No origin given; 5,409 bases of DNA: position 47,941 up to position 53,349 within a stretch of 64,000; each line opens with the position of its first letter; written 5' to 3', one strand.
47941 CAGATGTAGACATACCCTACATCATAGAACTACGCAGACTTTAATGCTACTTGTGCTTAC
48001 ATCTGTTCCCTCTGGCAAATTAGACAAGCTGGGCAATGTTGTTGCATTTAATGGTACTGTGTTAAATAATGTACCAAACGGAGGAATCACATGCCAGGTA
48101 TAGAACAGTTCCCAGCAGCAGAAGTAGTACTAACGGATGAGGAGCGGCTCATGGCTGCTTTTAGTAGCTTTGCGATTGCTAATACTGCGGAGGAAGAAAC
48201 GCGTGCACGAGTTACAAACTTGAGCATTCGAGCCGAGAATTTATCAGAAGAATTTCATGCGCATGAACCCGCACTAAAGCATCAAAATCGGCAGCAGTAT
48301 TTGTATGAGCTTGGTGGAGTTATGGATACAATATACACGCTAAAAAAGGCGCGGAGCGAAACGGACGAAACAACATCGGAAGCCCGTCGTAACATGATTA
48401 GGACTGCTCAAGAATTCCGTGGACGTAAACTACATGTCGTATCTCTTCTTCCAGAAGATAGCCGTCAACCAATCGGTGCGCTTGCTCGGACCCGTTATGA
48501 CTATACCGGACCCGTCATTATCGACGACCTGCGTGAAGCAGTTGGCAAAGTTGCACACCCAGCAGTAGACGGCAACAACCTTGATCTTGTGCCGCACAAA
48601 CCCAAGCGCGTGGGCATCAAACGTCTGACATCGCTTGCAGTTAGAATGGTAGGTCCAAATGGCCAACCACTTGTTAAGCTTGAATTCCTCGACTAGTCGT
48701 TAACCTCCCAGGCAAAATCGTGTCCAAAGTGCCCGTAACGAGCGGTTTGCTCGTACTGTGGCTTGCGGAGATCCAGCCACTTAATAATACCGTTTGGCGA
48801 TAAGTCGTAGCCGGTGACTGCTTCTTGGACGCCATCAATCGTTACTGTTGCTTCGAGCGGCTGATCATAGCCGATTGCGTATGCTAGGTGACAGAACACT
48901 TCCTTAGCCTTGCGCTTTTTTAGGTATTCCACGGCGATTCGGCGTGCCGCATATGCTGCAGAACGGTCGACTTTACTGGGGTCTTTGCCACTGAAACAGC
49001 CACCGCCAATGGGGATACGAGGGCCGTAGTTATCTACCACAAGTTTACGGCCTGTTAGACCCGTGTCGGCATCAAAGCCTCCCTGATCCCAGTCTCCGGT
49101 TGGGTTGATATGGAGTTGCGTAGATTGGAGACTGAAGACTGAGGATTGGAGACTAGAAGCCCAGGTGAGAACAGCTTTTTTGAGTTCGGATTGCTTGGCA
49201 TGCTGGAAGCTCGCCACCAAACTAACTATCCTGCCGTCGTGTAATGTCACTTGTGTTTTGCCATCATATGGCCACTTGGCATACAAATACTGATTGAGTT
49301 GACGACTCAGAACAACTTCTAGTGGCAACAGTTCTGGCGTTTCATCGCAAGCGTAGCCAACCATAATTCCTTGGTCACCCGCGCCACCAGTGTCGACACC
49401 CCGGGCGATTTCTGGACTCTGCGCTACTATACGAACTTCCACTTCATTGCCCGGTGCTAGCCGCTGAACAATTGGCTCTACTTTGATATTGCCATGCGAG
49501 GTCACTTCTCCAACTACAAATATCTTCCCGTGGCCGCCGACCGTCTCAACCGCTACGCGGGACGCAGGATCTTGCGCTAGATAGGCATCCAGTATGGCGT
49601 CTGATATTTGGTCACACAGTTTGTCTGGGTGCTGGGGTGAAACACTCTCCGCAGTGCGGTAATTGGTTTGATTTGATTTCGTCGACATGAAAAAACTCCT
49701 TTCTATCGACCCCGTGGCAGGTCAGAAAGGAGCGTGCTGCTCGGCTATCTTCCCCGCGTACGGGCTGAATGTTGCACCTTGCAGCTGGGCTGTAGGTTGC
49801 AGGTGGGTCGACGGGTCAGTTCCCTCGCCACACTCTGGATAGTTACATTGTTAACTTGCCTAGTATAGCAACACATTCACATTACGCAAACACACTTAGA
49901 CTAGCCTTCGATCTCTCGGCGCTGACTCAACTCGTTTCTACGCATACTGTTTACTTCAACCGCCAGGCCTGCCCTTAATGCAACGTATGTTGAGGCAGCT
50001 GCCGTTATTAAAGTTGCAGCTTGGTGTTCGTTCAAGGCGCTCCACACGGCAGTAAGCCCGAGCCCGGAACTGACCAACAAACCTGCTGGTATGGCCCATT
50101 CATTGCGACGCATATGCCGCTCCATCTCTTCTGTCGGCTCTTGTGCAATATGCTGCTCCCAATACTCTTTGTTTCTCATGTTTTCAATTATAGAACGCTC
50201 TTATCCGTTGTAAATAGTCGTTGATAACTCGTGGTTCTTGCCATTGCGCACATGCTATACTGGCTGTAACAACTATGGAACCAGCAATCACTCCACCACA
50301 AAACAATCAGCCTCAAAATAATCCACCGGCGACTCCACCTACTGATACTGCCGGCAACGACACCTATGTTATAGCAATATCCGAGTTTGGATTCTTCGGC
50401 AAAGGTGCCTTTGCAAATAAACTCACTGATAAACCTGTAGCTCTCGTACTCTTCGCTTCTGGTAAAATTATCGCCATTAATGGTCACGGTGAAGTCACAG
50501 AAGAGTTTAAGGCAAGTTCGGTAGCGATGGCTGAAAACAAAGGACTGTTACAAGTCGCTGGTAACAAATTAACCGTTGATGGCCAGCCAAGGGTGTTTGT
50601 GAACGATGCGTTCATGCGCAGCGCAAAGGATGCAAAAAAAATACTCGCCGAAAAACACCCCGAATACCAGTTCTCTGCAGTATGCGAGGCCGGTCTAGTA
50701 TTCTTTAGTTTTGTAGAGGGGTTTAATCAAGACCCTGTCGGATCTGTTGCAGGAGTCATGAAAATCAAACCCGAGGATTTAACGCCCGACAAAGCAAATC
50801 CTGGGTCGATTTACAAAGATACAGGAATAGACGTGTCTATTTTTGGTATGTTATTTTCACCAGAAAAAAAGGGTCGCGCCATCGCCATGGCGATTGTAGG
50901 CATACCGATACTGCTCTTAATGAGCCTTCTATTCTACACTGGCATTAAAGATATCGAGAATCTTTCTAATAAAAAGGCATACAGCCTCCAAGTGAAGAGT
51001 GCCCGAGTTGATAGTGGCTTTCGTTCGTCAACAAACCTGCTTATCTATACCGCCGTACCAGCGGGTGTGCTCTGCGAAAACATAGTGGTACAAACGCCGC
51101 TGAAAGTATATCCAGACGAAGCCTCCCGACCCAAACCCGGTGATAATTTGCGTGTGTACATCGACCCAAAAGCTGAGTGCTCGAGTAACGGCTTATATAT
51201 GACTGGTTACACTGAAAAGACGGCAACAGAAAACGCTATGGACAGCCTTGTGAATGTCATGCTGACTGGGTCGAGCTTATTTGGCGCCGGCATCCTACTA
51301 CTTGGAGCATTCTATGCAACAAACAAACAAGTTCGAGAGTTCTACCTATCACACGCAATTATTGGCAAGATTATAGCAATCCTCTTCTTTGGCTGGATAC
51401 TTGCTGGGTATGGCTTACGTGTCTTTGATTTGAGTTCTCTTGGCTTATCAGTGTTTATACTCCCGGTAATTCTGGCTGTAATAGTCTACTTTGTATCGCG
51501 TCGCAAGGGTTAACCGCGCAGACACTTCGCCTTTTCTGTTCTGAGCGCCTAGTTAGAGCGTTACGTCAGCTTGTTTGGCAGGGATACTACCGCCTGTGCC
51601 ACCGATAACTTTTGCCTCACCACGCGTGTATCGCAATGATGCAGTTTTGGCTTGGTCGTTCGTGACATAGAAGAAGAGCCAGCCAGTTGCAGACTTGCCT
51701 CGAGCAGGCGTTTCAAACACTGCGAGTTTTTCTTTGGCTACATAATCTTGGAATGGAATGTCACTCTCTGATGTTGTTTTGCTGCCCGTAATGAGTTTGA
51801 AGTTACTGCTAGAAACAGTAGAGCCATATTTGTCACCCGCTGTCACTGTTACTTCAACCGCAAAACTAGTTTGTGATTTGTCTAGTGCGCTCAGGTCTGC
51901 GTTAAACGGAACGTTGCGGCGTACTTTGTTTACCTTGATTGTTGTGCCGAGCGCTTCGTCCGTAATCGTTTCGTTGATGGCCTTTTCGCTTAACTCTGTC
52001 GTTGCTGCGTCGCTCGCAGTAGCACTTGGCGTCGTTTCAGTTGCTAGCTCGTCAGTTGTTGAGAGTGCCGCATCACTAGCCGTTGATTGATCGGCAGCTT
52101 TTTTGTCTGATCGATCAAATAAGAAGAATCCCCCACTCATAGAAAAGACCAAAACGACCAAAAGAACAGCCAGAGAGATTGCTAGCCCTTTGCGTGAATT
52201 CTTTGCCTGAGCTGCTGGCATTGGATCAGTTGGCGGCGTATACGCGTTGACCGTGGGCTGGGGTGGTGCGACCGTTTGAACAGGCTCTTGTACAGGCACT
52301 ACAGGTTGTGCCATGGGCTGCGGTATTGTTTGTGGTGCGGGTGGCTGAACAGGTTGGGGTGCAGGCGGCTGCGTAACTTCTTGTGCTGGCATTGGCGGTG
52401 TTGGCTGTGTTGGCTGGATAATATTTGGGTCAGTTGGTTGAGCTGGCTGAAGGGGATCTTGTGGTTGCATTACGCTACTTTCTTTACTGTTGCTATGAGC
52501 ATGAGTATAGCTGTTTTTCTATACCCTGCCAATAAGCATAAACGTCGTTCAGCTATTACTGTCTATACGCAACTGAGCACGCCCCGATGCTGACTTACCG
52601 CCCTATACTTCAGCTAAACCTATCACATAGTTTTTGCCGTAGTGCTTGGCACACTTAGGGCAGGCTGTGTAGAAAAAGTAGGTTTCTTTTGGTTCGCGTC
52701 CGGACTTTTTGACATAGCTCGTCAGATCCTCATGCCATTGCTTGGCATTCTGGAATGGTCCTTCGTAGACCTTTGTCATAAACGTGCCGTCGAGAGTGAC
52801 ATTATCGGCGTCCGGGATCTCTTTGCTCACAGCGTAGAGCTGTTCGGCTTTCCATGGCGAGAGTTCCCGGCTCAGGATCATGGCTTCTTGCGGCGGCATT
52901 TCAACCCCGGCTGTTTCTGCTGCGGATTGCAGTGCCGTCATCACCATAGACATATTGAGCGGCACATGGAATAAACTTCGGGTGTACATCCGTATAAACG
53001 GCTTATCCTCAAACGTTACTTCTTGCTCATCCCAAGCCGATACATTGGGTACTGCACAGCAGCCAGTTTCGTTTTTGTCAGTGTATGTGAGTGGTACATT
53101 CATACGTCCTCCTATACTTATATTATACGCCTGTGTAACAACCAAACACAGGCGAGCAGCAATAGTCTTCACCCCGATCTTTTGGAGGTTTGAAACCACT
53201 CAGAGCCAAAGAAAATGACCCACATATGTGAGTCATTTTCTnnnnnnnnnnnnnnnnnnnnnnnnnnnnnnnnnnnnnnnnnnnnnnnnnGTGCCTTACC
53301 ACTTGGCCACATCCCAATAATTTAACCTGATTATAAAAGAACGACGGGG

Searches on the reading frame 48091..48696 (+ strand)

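Call 7: search_protein_families(library=pfam, proteins=[window:48091-48696:+], max_evalue=0.1)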
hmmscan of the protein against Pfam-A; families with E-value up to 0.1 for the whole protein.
window:48091-48696:+ (201 aa): 1 family
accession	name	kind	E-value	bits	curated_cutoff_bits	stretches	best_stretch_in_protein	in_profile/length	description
PF23990.1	PilB3_N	-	0.0097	16.4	27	1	87-124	19-56/101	PilB3-like, N-terminal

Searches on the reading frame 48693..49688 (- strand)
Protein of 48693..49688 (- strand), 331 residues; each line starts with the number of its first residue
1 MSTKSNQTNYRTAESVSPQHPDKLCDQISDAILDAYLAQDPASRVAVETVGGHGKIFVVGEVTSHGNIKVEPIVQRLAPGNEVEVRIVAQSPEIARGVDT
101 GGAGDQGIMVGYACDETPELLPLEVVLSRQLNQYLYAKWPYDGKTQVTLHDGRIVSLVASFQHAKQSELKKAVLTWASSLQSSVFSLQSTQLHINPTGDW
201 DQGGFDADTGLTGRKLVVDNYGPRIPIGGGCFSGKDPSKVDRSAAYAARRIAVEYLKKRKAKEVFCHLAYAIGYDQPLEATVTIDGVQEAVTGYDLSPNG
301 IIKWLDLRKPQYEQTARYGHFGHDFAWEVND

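Call 7: search_protein_families(library=pfam, proteins=[window:48693-49688:-], max_evalue=0.1)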
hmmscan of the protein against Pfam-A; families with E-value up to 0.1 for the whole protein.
window:48693-49688:- (331 aa): 3 families
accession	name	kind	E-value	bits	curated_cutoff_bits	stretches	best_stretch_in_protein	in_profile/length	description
PF02773.21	S-AdoMet_synt_C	-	1.3e-38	132.5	25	1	203-328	2-137/138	S-adenosylmethionine synthetase, C-terminal domain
PF00438.25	S-AdoMet_synt_N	-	2e-23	83.2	33.1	1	10-76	3-69/99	S-adenosylmethionine synthetase, N-terminal domain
PF02772.21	S-AdoMet_synt_M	-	3.4e-18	66.3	29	1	102-199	3-119/120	S-adenosylmethionine synthetase, central domain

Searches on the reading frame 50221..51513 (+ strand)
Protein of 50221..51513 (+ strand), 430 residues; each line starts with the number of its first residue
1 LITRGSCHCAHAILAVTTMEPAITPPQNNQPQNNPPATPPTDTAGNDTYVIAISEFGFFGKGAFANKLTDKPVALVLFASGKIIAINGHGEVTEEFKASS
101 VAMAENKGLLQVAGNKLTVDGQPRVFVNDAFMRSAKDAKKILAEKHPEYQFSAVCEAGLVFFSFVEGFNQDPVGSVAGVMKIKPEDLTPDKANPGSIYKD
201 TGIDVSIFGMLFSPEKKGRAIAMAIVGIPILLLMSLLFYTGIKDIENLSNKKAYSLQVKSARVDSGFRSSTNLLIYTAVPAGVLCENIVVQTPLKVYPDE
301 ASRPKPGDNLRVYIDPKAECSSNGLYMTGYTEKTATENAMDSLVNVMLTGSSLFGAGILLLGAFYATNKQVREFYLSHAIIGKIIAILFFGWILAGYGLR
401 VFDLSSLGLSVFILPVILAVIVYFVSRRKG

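Call 7: search_protein_families(library=pfam, proteins=[window:50221-51513:+], max_evalue=0.1)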
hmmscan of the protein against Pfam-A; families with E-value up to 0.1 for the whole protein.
window:50221-51513:+ (430 aa): 1 family
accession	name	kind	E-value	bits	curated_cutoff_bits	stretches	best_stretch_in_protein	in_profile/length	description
PF23480.1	YGL204C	-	0.039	14.9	27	1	346-399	23-76/101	YGL204C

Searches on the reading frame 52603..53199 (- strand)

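Call 7: search_protein_families(library=pfam, proteins=[window:52603-53199:-], max_evalue=0.1)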
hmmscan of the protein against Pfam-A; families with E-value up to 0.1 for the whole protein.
window:52603-53199:- (198 aa): 1 family
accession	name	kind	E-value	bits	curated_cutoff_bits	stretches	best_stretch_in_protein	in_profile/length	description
PF20603.3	Bact_hydrolase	-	7.5e-62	208.4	27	1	41-198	4-160/160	Bacterial hydrolase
